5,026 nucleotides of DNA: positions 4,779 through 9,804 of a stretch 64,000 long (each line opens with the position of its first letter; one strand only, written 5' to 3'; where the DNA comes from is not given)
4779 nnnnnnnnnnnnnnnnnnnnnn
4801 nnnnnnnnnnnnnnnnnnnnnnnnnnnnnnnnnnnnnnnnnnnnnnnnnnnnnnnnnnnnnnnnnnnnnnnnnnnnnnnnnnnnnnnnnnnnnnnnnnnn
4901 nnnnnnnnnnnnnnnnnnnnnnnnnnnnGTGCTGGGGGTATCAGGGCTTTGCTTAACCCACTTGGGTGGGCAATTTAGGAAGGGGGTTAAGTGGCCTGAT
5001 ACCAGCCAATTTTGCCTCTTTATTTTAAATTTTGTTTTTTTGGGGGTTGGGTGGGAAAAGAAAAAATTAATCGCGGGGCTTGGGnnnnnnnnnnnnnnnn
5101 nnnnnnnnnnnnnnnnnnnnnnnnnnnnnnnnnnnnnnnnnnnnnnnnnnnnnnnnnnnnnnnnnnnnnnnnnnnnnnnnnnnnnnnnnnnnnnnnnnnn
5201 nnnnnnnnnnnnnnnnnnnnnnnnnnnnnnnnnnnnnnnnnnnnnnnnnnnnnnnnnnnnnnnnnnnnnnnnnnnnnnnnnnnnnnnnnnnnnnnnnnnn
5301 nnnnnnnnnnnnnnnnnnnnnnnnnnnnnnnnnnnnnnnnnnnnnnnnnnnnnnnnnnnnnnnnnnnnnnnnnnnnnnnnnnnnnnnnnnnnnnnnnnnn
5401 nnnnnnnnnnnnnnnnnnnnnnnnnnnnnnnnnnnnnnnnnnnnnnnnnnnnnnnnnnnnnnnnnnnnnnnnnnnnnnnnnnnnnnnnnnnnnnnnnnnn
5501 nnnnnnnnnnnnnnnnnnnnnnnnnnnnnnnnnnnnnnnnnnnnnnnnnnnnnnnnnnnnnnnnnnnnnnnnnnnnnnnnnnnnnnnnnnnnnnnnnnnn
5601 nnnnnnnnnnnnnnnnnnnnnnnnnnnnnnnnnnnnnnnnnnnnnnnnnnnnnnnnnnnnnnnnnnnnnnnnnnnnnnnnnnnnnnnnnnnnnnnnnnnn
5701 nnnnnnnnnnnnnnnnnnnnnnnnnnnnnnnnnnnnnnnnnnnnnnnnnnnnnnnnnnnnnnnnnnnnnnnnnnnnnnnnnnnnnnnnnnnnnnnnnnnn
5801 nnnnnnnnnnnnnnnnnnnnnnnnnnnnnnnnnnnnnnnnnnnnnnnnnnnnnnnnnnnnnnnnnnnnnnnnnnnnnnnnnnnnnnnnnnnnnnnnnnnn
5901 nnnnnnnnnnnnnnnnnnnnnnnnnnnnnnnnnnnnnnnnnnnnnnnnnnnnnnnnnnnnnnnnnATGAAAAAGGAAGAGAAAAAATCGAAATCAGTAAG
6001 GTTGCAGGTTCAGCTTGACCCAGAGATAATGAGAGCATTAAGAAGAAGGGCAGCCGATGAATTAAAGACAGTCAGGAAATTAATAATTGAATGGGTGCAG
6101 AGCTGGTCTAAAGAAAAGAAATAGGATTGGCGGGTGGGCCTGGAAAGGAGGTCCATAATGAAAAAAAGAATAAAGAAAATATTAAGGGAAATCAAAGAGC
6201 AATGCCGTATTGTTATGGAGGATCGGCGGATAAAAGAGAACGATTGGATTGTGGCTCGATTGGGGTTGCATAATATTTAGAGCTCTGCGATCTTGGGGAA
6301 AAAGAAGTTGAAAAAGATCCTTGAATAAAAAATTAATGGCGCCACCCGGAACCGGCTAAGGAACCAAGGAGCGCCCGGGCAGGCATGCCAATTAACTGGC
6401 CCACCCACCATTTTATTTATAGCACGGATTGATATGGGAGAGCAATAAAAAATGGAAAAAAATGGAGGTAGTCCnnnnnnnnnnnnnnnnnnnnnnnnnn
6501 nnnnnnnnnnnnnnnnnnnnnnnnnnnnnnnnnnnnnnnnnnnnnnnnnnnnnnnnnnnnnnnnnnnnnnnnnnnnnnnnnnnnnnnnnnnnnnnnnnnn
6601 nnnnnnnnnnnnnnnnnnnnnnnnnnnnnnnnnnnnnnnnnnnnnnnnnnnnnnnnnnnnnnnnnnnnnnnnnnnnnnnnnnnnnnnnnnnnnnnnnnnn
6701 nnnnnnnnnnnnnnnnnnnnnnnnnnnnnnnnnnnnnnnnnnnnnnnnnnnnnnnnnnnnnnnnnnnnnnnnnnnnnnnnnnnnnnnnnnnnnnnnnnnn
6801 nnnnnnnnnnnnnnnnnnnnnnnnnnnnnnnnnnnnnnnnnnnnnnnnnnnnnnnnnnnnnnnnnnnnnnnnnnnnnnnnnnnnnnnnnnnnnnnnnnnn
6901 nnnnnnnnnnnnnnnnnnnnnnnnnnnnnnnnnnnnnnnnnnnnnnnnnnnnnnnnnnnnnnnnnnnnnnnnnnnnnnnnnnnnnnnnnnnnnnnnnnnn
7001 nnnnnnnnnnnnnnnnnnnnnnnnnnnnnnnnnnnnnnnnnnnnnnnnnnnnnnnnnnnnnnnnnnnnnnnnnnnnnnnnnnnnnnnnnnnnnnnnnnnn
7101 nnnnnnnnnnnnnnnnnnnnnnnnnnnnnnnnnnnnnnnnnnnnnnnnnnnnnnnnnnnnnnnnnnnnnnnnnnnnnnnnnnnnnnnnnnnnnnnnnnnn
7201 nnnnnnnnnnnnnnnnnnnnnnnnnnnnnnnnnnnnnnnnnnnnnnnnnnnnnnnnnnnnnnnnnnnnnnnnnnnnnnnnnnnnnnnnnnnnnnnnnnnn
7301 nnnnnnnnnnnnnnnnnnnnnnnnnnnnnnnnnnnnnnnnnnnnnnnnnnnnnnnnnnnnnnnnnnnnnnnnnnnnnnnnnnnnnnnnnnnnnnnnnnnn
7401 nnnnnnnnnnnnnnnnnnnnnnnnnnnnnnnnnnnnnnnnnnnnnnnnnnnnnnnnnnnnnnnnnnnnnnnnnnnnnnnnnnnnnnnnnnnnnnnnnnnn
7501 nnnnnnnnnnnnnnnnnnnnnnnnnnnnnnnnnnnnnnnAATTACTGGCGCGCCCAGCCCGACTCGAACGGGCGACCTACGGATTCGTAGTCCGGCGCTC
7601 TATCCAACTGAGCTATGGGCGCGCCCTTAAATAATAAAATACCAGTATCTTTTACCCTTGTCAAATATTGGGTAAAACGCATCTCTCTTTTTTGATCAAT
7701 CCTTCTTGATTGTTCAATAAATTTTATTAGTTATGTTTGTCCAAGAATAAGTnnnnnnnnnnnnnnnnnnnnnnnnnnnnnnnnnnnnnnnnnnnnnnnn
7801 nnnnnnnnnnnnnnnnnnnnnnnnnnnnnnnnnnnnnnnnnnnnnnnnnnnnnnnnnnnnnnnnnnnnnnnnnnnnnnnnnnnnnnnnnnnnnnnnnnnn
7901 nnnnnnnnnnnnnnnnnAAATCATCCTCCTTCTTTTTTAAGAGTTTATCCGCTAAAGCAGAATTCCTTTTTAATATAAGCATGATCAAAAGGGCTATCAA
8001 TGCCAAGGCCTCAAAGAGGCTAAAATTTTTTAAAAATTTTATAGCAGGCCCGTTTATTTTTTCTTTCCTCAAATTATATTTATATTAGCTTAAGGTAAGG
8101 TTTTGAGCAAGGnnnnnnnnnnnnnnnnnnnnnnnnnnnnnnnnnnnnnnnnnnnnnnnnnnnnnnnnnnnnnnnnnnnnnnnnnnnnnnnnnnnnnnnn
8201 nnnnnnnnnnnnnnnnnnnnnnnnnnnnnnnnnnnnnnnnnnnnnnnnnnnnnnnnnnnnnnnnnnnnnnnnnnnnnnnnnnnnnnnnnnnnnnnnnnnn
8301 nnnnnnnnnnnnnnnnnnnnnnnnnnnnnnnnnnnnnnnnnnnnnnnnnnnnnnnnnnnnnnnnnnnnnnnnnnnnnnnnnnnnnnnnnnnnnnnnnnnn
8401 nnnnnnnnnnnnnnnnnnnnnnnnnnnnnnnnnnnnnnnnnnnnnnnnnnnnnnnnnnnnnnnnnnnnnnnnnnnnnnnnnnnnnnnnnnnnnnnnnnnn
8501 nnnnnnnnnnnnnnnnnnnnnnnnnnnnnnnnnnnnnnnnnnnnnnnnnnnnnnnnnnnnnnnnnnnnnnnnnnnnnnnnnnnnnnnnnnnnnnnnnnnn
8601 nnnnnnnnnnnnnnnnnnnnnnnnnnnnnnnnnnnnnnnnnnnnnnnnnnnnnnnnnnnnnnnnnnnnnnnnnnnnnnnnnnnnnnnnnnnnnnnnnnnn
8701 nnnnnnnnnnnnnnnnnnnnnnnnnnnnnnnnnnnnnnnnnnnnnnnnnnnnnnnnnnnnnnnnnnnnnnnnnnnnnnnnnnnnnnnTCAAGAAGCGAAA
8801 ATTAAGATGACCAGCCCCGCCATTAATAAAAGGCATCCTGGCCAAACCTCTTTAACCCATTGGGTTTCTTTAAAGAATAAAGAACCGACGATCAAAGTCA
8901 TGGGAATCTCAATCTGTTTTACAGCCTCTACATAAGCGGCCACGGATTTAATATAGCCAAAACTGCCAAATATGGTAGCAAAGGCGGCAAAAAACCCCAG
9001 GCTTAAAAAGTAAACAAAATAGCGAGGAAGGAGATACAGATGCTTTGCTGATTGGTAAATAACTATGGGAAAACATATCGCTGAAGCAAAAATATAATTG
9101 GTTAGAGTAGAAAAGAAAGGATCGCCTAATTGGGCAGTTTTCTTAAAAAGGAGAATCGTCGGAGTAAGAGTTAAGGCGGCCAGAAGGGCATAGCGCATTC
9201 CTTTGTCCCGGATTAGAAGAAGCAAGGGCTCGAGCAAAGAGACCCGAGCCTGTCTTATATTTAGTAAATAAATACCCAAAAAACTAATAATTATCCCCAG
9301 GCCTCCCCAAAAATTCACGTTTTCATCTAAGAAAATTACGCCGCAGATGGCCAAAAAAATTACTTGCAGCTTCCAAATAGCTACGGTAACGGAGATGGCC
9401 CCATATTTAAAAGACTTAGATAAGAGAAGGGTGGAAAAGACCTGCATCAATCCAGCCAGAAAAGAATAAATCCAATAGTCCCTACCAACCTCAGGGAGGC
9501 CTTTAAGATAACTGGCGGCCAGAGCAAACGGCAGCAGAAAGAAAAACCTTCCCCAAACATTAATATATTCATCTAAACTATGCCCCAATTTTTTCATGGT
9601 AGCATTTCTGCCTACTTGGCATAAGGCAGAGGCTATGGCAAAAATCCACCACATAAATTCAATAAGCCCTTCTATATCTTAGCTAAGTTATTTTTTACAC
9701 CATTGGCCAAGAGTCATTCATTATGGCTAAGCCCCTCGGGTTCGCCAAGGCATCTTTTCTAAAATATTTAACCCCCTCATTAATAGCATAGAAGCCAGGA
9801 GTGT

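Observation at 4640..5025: Chain of additional hairpins sharing a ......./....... core upstream of the nested repeat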

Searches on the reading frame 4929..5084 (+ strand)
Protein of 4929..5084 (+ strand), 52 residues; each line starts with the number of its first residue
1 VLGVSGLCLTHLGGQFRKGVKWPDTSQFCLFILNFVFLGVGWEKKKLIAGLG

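Call 58: find_homologous_proteins(query=window:4929-5084:+, max_evalue=0.1)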
Query window:4929-5084:+: no candidate shares three 5-residue words with the query. No homologue found.

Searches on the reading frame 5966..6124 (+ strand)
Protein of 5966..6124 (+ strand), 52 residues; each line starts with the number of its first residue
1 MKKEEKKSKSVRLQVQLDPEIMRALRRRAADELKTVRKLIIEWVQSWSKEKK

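Call 10: search_protein_families(library=pfam, proteins=[window:5966-6124:+], max_evalue=0.01)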
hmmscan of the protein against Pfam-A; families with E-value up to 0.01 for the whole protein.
window:5966-6124:+ (52 aa): 0 families

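Call 11: search_protein_families(library=phrogs, proteins=[window:5966-6124:+], max_evalue=0.01)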
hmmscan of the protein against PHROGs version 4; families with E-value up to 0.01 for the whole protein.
window:5966-6124:+ (52 aa): 2 families
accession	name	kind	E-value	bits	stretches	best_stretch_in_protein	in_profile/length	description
phrog_2639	-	transcription regulation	0.00029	22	1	6-45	33-72/91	Arc-like repressor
phrog_582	-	transcription regulation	0.0043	18.3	1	2-51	49-98/105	Arc-like repressor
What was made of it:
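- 5966..6124 (+): Arc-like (ribbon-helix-helix) 52-aa gene. PHROG Arc-like repressor (call 11).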

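Call 86: find_homologous_proteins(query=window:5966-6121:+, max_evalue=0.01)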
Query window:5966-6121:+ (52 aa): 1 proteins with E <= 0.01 among 1 candidates.
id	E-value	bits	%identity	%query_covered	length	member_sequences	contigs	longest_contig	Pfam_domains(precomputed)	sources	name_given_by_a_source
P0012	7.8e-23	95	100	100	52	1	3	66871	-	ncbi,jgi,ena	-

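Call 87: find_encoding_contigs(protein=P0012, flank=10000, max_places=10)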
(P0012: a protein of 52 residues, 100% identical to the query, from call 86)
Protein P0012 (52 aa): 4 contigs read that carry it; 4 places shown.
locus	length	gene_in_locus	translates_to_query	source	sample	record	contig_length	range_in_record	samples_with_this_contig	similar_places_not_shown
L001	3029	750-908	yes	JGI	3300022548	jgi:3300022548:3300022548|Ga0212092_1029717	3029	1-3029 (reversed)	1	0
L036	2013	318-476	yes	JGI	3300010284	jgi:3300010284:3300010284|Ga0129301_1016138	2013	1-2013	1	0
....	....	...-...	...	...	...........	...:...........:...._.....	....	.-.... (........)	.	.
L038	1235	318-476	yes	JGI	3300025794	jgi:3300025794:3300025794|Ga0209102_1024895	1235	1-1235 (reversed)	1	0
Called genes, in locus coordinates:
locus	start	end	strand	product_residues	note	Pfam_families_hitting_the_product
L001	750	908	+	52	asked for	-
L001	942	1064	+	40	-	-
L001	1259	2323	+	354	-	PF00589:Phage_integrase, PF22823:MrpR_C_cat (weak)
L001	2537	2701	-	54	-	PF09723:Zn_ribbon_8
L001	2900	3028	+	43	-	?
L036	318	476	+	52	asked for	-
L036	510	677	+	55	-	-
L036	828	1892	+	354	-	PF00589:Phage_integrase, PF22823:MrpR_C_cat (weak)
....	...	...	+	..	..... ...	-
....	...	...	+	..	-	-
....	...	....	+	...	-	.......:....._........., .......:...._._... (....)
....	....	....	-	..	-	?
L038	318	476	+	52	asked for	-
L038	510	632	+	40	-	-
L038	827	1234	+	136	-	?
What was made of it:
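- Tried and rejected: Using the spurious 52-aa ORF and the Arc-like protein as handles to fish for more loci: no new lineage (calls 58, 86, 87).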

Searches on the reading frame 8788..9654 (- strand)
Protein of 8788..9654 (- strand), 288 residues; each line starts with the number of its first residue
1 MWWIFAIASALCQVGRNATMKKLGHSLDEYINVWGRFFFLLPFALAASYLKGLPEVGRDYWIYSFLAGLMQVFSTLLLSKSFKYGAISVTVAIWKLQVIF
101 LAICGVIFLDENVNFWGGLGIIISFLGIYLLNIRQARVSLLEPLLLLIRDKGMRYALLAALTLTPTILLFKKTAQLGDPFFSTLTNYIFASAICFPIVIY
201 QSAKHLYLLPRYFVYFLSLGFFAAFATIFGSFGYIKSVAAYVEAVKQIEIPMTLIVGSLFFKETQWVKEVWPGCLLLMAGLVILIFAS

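Call 10: search_protein_families(library=pfam, proteins=[window:8788-9654:-], max_evalue=0.01)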
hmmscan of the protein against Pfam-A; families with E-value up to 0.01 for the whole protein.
window:8788-9654:- (288 aa): 3 families
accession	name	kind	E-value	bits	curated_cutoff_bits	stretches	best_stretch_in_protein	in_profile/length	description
PF00892.27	EamA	-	1.2e-17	64.9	28.2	2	2-132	3-134/135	EamA-like transporter family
PF08627.16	CRT-like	-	0.0039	16.7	26.9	1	180-286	32-140/335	CRT-like, chloroquine-resistance transporter-like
PF03151.22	TPT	-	0.0056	16.5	30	0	49-133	53-137/291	Triose-phosphate Transporter family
